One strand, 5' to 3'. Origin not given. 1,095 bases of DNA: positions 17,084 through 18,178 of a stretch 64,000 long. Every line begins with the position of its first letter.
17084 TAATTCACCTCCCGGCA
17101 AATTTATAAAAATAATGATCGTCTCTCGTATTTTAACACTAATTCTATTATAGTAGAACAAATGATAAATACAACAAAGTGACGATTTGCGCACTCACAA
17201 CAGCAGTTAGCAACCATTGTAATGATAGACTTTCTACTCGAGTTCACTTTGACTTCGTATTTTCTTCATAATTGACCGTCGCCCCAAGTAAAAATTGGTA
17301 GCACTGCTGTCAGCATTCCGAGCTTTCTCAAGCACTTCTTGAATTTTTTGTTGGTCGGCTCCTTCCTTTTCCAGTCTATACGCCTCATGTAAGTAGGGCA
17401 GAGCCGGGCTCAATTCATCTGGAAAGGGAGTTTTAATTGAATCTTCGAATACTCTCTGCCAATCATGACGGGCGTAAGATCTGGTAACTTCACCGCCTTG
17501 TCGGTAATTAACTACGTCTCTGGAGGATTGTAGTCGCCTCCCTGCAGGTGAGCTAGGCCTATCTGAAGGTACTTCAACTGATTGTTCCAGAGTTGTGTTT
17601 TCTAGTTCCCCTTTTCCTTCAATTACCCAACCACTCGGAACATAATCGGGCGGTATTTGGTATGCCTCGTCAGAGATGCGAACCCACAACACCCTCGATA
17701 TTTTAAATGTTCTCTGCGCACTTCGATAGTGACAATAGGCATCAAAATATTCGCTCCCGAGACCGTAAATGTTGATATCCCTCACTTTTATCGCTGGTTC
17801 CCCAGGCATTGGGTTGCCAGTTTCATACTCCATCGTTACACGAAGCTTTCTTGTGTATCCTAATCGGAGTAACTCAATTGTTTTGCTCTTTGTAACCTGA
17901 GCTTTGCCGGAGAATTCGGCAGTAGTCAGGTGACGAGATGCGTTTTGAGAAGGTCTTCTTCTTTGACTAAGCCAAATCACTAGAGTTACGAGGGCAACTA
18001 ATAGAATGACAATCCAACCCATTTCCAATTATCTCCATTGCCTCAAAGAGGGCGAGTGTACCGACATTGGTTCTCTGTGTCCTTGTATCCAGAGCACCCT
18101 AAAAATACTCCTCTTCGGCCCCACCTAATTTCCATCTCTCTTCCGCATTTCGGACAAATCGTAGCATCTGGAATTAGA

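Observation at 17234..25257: Five defence-type genes packed into one operon with 5-14-nt gaps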

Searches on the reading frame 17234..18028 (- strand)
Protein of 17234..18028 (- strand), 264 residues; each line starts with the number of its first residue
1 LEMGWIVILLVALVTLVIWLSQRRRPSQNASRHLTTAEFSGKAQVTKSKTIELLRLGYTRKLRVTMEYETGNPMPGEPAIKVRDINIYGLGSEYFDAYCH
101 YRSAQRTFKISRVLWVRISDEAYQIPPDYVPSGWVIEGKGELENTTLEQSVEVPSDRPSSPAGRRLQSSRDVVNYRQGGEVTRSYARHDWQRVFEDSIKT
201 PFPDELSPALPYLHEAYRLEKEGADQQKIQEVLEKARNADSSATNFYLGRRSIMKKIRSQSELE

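Call 3: search_protein_families(library=pfam, proteins=[window:17234-18028:-], max_evalue=0.01)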
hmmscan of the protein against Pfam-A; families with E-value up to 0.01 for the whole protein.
window:17234-18028:- (264 aa): 1 family
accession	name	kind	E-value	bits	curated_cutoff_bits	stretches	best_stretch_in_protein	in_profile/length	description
PF13280.12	WYL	-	0.0068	16.8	21.8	0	58-116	10-68/70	WYL domain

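Call 4: search_protein_families(library=padloc, proteins=[window:17234-18028:-], max_evalue=0.01)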
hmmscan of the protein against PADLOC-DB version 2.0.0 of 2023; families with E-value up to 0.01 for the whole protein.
window:17234-18028:- (264 aa): 3 families
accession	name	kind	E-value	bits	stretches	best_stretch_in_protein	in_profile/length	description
PDLC01457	WYL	-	9.7e-06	23.3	1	39-131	115-206/229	"CAS-I,CAS-II,CAS-III,CAS-IV,CAS-V,CAS-VI; associated_signaling"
PDLC03787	RTasWYL-YodC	-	0.0013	16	1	92-118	323-349/354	DRT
PDLC01766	Cas3c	-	0.0088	12.2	1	98-134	186-222/1009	-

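Call 9: search_protein_families(library=ncbifam, proteins=[window:17234-18028:-], max_evalue=0.01)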
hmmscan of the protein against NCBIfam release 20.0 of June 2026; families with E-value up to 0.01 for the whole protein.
window:17234-18028:- (264 aa): 0 families

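Call 28: find_homologous_proteins(query=window:17237-18022:-, max_evalue=0.001)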
Query seq(262 aa) (262 aa): 87 proteins with E <= 0.001 among 984 candidates.
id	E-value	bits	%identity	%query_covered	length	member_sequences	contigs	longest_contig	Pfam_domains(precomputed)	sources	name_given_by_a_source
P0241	2.9e-171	585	100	100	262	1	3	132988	-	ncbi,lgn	-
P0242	4.7e-145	499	85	100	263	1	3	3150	-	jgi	-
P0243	1.3e-128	446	75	100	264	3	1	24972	-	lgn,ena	-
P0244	5.4e-127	440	75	100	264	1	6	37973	-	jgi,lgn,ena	-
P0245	4.2e-119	414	71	100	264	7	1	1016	PF13280.13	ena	-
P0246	3.2e-116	405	68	93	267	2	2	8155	-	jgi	jgi:hypothetical protein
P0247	5.9e-107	375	64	93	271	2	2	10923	-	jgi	jgi:hypothetical protein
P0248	1.1e-103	364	62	100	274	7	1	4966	-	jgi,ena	-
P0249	1.6e-103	363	62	99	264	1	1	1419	-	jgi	jgi:hypothetical protein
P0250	3.0e-103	362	61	100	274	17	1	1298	-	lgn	-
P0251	1.9e-100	353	59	100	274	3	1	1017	-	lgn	-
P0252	2.1e-97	343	58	100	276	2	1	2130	-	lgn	-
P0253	7.3e-95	335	70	81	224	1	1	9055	-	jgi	-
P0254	6.2e-93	329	56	99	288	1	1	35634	PF13280.13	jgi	jgi:hypothetical protein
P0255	8.4e-93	328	59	98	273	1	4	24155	-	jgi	jgi:hypothetical protein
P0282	1.3e-74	269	50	99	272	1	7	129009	-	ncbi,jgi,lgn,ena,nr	ncbi:MAG TPA: WYL domain-containing protein [Dehalococcoidia bacterium]|nr:WYL domain-containing pro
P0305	1.2e-36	144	58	46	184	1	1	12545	-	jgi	-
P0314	2.7e-30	123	52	45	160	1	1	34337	-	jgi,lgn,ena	-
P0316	1.6e-29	121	58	34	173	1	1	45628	PF13280.13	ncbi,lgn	-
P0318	8.3e-29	119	59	35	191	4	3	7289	PF13280.13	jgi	jgi:predicted DNA-binding transcriptional regulator YafY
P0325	2.6e-25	107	46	48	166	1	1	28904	-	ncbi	ncbi:hypothetical protein ACFLXK_03480 [Chloroflexota bacterium]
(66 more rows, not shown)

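Call 31: find_encoding_contigs(protein=P0282, flank=8000, max_places=3)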
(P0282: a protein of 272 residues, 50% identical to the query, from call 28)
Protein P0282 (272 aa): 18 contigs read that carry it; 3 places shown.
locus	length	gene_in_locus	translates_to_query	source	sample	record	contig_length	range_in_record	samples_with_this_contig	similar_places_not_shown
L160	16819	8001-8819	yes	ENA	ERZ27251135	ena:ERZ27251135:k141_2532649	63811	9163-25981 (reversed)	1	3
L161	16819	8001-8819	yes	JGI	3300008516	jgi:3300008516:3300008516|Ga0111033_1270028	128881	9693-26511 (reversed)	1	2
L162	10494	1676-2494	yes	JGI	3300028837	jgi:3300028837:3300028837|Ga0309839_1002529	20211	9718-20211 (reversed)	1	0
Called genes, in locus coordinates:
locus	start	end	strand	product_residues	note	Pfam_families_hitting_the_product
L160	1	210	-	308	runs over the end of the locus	PF12710:HAD (faint)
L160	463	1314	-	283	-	PF00551:Formyl_trans_N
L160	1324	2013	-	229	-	PF02811:PHP, PF13263:PHP_C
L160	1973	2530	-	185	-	PF08207:EFP_N, PF01132:EFP, PF09285:Elong-fact-P_C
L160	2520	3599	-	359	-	PF01321:Creatinase_N, PF00557:Peptidase_M24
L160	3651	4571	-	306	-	PF02899:Phage_int_SAM_1, PF13102:Phage_int_SAM_5 (faint), PF13495:Phage_int_SAM_4, PF00589:Phage_integrase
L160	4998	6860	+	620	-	PF04851:ResIII (faint), PF13086:AAA_11, PF13245:AAA_19, PF13604:AAA_30, PF13086:AAA_11, PF13087:AAA_12 (weak)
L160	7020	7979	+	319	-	PF13087:AAA_12, PF13538:UvrD_C_2 (faint), PF13091:PLDc_2 (weak), PF01396:Zn_ribbon_Top1 (weak)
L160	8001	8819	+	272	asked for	-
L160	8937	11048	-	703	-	PF01751:Toprim, PF01131:Topoisom_bac, PF01396:Zn_ribbon_Top1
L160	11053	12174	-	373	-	PF02481:DNA_processg_A, PF17782:WHD_DprA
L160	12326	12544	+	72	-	-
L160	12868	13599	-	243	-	PF09818:ABC_ATPase (faint), PF13191:AAA_16 (faint), PF00005:ABC_tran, PF02463:SMC_N (weak), PF13304:AAA_21 (weak)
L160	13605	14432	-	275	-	PF00528:BPD_transp_1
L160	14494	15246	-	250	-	PF00497:SBP_bac_3, PF10613:Lig_chan-Glu_bd (weak)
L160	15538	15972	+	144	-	PF00583:Acetyltransf_1, PF13673:Acetyltransf_10, PF23209:IDM1_C, PF13444:Acetyltransf_5 (weak), PF13508:Acetyltransf_7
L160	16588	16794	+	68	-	-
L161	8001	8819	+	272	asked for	-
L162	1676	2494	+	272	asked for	-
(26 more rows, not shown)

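Call 32: find_encoding_contigs(protein=P0316, flank=8000, max_places=2)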
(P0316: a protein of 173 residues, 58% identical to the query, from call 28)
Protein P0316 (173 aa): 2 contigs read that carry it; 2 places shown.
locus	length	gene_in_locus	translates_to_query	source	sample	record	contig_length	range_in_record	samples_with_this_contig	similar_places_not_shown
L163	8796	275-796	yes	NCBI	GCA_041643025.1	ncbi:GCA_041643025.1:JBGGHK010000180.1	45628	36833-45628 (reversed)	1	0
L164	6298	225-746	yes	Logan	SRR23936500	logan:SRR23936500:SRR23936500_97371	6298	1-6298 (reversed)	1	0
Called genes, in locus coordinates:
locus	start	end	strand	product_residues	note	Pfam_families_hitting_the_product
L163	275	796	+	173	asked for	PF13280:WYL (weak)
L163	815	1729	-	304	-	PF01259:SAICAR_synt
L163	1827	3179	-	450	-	PF00206:Lyase_1, PF10397:ADSL_C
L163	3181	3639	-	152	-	PF00731:AIRC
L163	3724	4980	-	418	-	PF02844:GARS_N, PF01071:GARS_A, PF02843:GARS_C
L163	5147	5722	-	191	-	-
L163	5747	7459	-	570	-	PF00117:GATase, PF07722:Peptidase_C26 (faint), PF02540:NAD_synthase (weak), PF00958:GMP_synt_C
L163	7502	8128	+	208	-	PF01300:Sua5_yciO_yrdC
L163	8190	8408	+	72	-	PF21748:UPF0150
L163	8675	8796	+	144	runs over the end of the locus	PF02502:LacAB_rpiB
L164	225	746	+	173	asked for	PF13280:WYL (weak)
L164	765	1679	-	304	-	PF01259:SAICAR_synt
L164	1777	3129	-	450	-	PF00206:Lyase_1, PF10397:ADSL_C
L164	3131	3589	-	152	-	PF00731:AIRC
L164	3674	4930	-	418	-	PF02844:GARS_N, PF01071:GARS_A, PF02843:GARS_C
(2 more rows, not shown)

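Call 33: find_encoding_contigs(protein=P0325, flank=8000, max_places=2)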
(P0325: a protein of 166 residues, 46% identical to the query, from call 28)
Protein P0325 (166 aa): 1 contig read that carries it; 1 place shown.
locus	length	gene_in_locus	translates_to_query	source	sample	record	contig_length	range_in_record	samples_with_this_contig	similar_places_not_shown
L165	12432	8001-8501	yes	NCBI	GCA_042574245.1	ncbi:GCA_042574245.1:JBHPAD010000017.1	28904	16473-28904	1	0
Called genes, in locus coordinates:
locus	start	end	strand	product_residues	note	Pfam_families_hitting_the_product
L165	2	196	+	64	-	PF12728:HTH_17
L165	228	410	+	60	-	PF13451:zf_Tbcl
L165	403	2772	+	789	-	PF27228:MTBMA_p00010_2nd (weak)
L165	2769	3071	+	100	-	-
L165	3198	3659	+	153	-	PF03592:Terminase_2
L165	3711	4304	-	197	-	-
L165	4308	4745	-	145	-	-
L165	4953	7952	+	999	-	PF04851:ResIII (faint), PF13086:AAA_11, PF13245:AAA_19 (faint), PF13604:AAA_30 (weak), PF13538:UvrD_C_2 (faint), PF13087:AAA_12, PF13091:PLDc_2 (weak), PF01396:Zn_ribbon_Top1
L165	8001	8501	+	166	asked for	-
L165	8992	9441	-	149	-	PF01228:Gly_radical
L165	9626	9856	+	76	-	-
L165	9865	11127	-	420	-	PF07690:MFS_1, PF12832:MFS_1_like, PF07690:MFS_1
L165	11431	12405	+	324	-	PF00389:2-Hacid_dh, PF02826:2-Hacid_dh_C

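Call 40: predict_structure(alignment_id=A3)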
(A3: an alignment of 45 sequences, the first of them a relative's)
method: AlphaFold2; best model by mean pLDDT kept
length: 262 residues; sequences in the alignment: 45
mean_pLDDT: 77.8   pTM: 0.44
mean pLDDT of the five models: 77.8, 77.1, 76.8, 76.4, 74.0
residues with pLDDT >= 90: 139; 70-90: 46; 50-70: 16; < 50: 61
segments of 3 or more residues with pLDDT < 50: 23-40, 141-183
pLDDT, mean of each block of 10 residues (from residue 1): 88 87 48 42 75 98 93 87 97 95 94 96 96 80 38 41 38 37 55 80 88 96 97 97 93 89 73
secondary structure, 60 per line:
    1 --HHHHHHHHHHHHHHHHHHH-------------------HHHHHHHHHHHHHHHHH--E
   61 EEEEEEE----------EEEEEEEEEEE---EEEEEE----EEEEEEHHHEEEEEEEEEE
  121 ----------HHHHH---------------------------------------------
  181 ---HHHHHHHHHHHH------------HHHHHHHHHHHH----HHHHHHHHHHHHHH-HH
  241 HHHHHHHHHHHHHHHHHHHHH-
elements in order: H3-21 H41-57 E60-67 E78-88 E92-97 E102-107 E111-120 H131-135 H184-195 H208-219 H224-237 H239-261

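Call 43: fold_search(model_id=the predicted structure, library=pdb)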
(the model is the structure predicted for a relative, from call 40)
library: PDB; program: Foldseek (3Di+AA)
matches with E <= 10: 1128; with E <= 0.001: 12
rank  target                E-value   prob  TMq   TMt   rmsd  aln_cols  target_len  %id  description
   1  9fnd_Y                3.7e-05  1.00  0.28  0.24   8.0       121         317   16  Transcriptional activator PafBC bound to mycobacterial RNA polymerase (released 2025-02-12)
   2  6sj9_B                1.2e-04  1.00  0.24  0.10   3.7        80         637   21  Proteasome accessory factor B/C (PafBC) of Arthrobacter aurescens (released 2019-10-16)
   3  6sj9_A                2.2e-04  1.00  0.25  0.11   8.3       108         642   19  Proteasome accessory factor B/C (PafBC) of Arthrobacter aurescens (released 2019-10-16)
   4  7qfz_D                2.3e-04  1.00  0.26  0.24   4.1        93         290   14  BrxR, a WYL-domain containing transcriptional regulator (released 2022-05-18)
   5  7tb5                  3.4e-04  1.00  0.26  0.25   2.7        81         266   17  Structure of P. aeruginosa PA17 CapW (released 2022-01-19)
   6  9fnd_X                3.4e-04  1.00  0.28  0.23  11.9       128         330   17  Transcriptional activator PafBC bound to mycobacterial RNA polymerase (released 2025-02-12)
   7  7qfz_C                6.3e-04  1.00  0.24  0.22   5.5        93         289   14  BrxR, a WYL-domain containing transcriptional regulator (released 2022-05-18)
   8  7qfz_B                6.7e-04  1.00  0.26  0.24   3.4        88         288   14  BrxR, a WYL-domain containing transcriptional regulator (released 2022-05-18)
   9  7qfz_H                7.1e-04  1.00  0.26  0.26   4.2        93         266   14  BrxR, a WYL-domain containing transcriptional regulator (released 2022-05-18)
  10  7qfz_A                7.6e-04  1.00  0.26  0.24   1.6        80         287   12  BrxR, a WYL-domain containing transcriptional regulator (released 2022-05-18)
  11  7qfz_E                8.6e-04  1.00  0.25  0.23   5.1        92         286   14  BrxR, a WYL-domain containing transcriptional regulator (released 2022-05-18)
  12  7tzv_A                9.1e-04  1.00  0.30  0.40   8.0       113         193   18  Structure of DriD C-domain bound to 9mer ssDNA (released 2022-06-01)
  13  7qfz_G                1.2e-03  1.00  0.25  0.23   5.3        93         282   14  BrxR, a WYL-domain containing transcriptional regulator (released 2022-05-18)
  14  7t8k_B                1.6e-03  1.00  0.26  0.24   2.7        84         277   18  BrxR from Acinetobacter BREX type I phage restriction system bound to DNA (released 2022-05-18)
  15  9cu3_B                2.2e-03  1.00  0.27  0.35   9.4       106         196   16  Allosteric mechanism of DriD transcription activator (released 2025-04-23)
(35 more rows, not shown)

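Call 55: find_encoding_contigs(protein=P0254, flank=6000, max_places=1)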
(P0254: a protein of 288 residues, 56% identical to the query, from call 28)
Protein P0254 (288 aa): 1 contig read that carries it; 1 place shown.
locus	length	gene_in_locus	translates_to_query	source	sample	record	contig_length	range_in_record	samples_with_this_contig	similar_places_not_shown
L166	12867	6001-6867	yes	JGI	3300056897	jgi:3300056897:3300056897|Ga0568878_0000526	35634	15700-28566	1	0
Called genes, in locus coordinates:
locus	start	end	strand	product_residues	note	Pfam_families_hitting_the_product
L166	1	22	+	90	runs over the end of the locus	-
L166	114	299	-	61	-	-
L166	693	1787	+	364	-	PF05065:Phage_capsid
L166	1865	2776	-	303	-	-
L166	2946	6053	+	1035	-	PF13086:AAA_11, PF13604:AAA_30, PF05127:NAT10_TcmA_helicase (faint), PF13245:AAA_19, PF13538:UvrD_C_2 (faint), PF13087:AAA_12, PF13091:PLDc_2, PF01396:Zn_ribbon_Top1 (weak)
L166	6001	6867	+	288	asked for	PF13280:WYL (faint)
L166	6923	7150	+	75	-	-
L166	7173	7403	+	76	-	-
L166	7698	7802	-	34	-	-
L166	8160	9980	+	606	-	-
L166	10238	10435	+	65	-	-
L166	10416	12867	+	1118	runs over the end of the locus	PF18998:Flg_new_2, PF07676:PD40 (weak), PF26549:Tricorn_N, PF26550:Tricorn_2nd, PF07676:PD40 (weak), PF26549:Tricorn_N (weak), PF26550:Tricorn_2nd, PF26549:Tricorn_N, +4 more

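Call 56: find_encoding_contigs(protein=P0314, flank=6000, max_places=1)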
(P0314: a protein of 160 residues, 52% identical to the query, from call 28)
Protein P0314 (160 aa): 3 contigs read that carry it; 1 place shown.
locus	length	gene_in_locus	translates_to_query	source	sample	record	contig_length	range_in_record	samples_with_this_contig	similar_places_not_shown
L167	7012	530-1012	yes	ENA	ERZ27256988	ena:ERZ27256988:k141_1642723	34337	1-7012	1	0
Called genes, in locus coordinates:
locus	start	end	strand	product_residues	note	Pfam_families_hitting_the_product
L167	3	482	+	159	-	?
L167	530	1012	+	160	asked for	-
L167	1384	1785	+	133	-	-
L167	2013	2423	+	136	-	-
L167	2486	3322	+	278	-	PF13367:PrsW-protease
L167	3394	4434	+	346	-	PF01073:3Beta_HSD, PF01370:Epimerase, PF02719:Polysacc_synt_2, PF04321:RmlD_sub_bind, PF07993:NAD_binding_4, PF16363:GDP_Man_Dehyd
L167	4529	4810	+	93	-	PF02597:ThiS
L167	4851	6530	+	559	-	PF07992:Pyr_redox_2, PF13738:Pyr_redox_3 (faint), PF00070:Pyr_redox, PF02852:Pyr_redox_dim, PF00581:Rhodanese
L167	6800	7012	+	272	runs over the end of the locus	PF13588:HSDR_N_2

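Call 57: find_encoding_contigs(protein=P0305, flank=6000, max_places=1)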
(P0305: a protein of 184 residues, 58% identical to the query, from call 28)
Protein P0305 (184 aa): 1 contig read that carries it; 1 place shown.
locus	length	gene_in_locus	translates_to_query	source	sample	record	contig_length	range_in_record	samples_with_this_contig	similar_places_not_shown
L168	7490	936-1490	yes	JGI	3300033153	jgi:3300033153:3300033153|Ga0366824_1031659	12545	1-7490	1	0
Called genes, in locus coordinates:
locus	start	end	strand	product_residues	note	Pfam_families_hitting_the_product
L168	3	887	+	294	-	?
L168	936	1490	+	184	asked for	-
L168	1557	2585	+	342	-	PF08240:ADH_N, PF16912:Glu_dehyd_C, PF00107:ADH_zinc_N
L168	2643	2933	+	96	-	-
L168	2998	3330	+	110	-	PF14512:TM1586_NiRdase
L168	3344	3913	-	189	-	PF01661:Macro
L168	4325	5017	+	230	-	PF02527:GidB, PF13847:Methyltransf_31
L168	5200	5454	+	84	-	PF20114:DUF6504 (faint)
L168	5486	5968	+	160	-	PF01037:AsnC_trans_reg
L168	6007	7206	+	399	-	PF00155:Aminotran_1_2, PF01041:DegT_DnrJ_EryC1, PF01053:Cys_Met_Meta_PP (weak)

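Call 58: find_encoding_contigs(protein=P0318, flank=6000, max_places=1)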
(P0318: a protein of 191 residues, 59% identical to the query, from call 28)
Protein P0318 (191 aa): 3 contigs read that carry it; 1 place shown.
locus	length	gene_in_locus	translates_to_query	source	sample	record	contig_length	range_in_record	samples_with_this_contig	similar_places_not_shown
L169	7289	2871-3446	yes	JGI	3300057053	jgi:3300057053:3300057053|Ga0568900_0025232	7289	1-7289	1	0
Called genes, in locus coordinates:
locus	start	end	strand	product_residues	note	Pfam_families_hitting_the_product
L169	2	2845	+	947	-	?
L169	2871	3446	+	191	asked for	PF13280:WYL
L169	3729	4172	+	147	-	-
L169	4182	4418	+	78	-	-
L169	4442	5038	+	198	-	-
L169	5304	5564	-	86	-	-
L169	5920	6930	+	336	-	PF28530:DUF8426 (faint)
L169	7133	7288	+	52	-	?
